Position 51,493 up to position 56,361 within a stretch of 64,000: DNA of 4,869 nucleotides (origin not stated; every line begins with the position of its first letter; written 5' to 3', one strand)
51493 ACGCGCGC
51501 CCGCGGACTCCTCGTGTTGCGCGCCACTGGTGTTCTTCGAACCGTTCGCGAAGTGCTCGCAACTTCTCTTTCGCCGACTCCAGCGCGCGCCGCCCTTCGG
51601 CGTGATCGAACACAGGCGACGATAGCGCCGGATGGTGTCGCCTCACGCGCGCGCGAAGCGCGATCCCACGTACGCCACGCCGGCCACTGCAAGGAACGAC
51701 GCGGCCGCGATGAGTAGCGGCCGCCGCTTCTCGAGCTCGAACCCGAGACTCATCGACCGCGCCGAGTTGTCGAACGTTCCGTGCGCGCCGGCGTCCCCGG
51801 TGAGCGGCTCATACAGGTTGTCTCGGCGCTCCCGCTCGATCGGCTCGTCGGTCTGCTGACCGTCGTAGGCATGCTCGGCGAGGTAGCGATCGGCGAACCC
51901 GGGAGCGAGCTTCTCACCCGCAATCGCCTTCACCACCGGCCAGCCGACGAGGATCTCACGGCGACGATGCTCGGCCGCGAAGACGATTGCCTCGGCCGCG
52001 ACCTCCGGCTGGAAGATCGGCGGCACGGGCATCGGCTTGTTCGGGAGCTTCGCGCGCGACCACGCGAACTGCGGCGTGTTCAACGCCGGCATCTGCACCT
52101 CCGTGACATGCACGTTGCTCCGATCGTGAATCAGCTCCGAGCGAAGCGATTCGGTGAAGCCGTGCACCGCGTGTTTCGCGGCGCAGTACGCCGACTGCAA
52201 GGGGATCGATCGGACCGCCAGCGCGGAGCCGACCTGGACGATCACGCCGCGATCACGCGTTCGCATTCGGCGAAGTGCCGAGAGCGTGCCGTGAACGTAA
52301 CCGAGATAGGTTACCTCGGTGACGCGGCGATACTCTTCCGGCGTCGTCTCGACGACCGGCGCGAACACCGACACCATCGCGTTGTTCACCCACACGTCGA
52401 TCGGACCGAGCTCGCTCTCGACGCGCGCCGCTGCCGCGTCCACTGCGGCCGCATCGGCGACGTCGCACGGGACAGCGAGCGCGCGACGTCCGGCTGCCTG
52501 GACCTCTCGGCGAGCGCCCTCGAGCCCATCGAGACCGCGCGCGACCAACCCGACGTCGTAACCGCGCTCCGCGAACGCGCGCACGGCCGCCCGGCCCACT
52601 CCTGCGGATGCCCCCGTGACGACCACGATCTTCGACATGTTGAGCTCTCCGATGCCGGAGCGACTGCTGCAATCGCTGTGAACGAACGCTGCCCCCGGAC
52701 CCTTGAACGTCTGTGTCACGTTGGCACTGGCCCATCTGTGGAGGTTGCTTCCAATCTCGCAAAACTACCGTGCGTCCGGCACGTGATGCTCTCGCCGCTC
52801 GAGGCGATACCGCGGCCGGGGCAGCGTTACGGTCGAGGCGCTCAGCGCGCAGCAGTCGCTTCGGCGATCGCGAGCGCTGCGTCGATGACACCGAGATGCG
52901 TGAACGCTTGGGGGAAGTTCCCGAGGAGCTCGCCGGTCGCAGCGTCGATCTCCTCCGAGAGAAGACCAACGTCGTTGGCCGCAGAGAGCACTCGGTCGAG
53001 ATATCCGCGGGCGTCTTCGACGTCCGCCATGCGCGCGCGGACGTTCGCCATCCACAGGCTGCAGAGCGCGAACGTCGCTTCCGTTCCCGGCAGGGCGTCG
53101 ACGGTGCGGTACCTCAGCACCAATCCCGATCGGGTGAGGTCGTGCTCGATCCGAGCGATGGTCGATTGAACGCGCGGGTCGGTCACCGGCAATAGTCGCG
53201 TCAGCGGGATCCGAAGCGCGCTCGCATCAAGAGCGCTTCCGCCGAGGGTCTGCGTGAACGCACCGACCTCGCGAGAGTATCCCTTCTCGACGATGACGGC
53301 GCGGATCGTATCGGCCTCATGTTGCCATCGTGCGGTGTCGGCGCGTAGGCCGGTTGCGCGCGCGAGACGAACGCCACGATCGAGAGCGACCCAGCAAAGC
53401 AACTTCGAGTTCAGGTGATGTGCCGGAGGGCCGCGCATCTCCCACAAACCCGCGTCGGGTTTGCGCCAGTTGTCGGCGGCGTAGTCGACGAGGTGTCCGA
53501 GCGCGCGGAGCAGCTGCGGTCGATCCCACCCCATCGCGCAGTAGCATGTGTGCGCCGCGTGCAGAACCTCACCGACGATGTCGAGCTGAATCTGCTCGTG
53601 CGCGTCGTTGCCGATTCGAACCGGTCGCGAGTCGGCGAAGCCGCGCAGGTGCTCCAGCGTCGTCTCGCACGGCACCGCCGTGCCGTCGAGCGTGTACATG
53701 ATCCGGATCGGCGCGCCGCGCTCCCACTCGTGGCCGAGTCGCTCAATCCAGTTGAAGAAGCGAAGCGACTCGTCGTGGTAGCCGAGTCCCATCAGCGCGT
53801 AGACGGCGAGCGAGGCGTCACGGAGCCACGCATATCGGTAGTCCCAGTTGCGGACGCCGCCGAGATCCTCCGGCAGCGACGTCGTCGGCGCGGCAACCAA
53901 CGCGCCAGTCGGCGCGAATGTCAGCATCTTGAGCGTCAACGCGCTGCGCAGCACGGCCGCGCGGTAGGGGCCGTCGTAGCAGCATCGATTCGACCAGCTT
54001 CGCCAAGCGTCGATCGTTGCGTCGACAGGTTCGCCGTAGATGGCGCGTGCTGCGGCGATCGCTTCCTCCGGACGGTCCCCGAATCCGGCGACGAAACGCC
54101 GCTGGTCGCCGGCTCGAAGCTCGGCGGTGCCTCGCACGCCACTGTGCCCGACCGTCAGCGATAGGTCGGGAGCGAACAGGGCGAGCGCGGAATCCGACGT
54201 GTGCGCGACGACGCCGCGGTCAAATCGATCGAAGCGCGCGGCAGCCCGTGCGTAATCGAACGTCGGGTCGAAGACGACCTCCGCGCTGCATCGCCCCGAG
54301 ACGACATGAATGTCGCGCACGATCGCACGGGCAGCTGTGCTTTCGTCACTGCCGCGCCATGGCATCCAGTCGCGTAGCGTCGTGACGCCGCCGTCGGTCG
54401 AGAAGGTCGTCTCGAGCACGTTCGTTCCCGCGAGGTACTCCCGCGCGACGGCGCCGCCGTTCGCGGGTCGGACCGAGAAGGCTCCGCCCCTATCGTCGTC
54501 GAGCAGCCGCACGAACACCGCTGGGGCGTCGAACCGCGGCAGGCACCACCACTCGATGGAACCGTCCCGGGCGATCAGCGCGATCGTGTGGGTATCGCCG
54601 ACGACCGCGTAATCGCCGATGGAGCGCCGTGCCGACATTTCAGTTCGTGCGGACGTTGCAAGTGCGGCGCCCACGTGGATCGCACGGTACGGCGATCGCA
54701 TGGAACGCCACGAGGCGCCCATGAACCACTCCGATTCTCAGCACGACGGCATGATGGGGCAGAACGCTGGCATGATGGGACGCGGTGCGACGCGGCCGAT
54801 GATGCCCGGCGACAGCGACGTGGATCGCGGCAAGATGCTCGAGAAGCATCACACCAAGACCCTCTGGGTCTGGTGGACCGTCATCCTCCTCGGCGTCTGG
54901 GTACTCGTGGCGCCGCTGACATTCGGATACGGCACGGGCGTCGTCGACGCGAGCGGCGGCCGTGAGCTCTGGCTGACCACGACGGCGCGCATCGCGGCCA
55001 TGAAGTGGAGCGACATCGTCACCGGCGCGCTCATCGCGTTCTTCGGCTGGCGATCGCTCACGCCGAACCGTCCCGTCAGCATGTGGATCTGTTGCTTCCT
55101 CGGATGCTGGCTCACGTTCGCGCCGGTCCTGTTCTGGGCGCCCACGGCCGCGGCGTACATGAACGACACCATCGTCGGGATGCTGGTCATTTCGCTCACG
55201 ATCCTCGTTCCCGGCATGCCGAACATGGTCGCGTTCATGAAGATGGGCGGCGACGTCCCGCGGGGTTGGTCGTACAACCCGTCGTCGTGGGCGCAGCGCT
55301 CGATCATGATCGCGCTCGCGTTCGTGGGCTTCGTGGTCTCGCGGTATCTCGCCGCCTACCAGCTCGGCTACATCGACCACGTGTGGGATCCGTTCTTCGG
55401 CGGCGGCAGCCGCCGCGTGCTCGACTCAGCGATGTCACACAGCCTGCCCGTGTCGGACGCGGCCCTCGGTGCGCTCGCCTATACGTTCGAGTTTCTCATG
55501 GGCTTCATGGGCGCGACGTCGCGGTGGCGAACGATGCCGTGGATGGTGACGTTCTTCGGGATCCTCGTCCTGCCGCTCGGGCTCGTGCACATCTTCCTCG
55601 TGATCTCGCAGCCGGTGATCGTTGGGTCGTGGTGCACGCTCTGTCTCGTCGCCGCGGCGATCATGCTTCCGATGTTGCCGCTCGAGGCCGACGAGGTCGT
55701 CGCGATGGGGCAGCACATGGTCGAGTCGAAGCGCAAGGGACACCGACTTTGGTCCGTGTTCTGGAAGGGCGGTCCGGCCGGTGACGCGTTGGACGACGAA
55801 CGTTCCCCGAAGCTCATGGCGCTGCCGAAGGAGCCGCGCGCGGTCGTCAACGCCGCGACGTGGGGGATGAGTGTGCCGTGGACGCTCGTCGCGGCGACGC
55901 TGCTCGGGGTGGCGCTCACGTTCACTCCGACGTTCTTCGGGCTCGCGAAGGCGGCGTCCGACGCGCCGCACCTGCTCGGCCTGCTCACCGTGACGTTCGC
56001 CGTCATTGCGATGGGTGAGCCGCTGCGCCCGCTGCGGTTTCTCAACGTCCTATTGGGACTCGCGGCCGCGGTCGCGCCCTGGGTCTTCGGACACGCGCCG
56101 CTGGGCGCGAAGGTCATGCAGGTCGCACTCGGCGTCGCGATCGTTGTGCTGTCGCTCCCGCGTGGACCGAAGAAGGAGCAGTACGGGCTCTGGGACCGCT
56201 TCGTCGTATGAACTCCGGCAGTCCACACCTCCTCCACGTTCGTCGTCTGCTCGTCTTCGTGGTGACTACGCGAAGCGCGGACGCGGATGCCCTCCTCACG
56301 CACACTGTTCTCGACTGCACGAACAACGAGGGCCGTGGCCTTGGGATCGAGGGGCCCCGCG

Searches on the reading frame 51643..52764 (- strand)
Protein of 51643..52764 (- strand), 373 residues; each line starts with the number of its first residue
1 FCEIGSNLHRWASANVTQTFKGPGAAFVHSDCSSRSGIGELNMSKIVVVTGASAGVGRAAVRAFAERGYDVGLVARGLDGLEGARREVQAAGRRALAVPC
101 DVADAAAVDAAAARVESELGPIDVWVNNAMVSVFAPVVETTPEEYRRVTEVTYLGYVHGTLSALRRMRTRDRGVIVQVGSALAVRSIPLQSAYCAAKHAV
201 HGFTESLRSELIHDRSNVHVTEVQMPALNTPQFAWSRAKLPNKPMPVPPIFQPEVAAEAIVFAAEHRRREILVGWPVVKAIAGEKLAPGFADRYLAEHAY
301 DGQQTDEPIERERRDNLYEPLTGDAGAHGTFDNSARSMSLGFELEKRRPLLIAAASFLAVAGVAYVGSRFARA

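Call 11: search_protein_families(library=pfam, proteins=[window:51643-52764:-], max_evalue=0.01)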
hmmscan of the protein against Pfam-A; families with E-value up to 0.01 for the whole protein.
window:51643-52764:- (373 aa): 4 families
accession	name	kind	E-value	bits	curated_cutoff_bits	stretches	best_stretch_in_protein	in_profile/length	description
PF00106.31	adh_short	-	2.7e-45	154.7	26.6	1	45-233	1-187/195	short chain dehydrogenase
PF13561.12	adh_short_C2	-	5.7e-29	101.8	27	1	51-232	1-180/236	Enoyl-(Acyl carrier protein) reductase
PF08659.16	KR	-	1.3e-14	55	22.6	1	47-210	3-166/180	KR domain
PF01370.27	Epimerase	-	0.0012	18.7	20.9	1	47-144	1-86/240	NAD dependent epimerase/dehydratase family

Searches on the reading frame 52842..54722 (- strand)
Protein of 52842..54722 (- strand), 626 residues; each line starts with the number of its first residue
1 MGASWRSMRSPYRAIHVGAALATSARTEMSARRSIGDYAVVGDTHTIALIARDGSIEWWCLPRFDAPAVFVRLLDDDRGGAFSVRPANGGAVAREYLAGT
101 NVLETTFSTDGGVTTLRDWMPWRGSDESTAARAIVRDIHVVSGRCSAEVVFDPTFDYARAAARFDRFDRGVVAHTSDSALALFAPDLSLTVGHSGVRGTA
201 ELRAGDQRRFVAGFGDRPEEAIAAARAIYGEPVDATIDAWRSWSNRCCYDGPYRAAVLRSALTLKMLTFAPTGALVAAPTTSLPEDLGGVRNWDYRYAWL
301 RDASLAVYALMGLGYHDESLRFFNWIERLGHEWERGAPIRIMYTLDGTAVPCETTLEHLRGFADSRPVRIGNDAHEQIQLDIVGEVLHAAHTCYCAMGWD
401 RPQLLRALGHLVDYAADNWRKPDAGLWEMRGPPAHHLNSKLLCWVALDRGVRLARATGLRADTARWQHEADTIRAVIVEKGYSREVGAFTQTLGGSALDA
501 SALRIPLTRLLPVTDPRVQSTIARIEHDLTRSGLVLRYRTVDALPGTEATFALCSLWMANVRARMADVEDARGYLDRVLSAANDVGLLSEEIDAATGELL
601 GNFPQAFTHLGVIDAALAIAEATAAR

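Call 22: search_protein_families(library=pfam, proteins=[window:52842-54722:-], max_evalue=0.001)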
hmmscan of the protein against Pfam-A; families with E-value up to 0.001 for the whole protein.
window:52842-54722:- (626 aa): 2 families
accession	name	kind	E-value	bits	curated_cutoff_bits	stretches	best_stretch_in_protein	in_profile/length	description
PF00723.27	Glyco_hydro_15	-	1.9e-68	231.8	22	1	251-616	1-426/427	Glycosyl hydrolases family 15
PF19291.4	TREH_N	-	4.3e-22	78.9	23.1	1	35-201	15-172/211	Trehalase-like, N-terminal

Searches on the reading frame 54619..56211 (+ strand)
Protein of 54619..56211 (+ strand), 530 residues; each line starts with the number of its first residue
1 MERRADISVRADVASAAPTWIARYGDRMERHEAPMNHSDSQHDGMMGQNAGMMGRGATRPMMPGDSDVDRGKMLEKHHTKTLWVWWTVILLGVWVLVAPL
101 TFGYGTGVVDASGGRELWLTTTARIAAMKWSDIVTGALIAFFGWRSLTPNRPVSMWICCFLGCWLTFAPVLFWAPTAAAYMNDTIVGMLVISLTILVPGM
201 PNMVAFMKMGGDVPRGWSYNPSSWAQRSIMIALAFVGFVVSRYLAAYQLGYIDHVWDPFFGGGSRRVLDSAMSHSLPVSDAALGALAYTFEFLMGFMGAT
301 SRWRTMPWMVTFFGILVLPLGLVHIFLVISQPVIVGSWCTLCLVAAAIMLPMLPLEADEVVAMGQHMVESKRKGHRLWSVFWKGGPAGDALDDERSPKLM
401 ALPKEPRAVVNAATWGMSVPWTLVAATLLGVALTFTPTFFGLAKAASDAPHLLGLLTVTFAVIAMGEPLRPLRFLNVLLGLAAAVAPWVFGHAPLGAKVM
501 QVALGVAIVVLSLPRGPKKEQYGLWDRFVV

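Call 22: search_protein_families(library=pfam, proteins=[window:54619-56211:+], max_evalue=0.001)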
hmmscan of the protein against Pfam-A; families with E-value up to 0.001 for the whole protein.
window:54619-56211:+ (530 aa): 2 families
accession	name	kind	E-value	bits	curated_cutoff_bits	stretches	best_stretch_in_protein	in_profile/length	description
PF07884.19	VKOR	-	5.8e-21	75.5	27.5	1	229-355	2-132/134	Vitamin K epoxide reductase family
PF03779.20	SPW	-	5e-20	72.2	31.5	2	421-513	1-93/93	SPW repeat domain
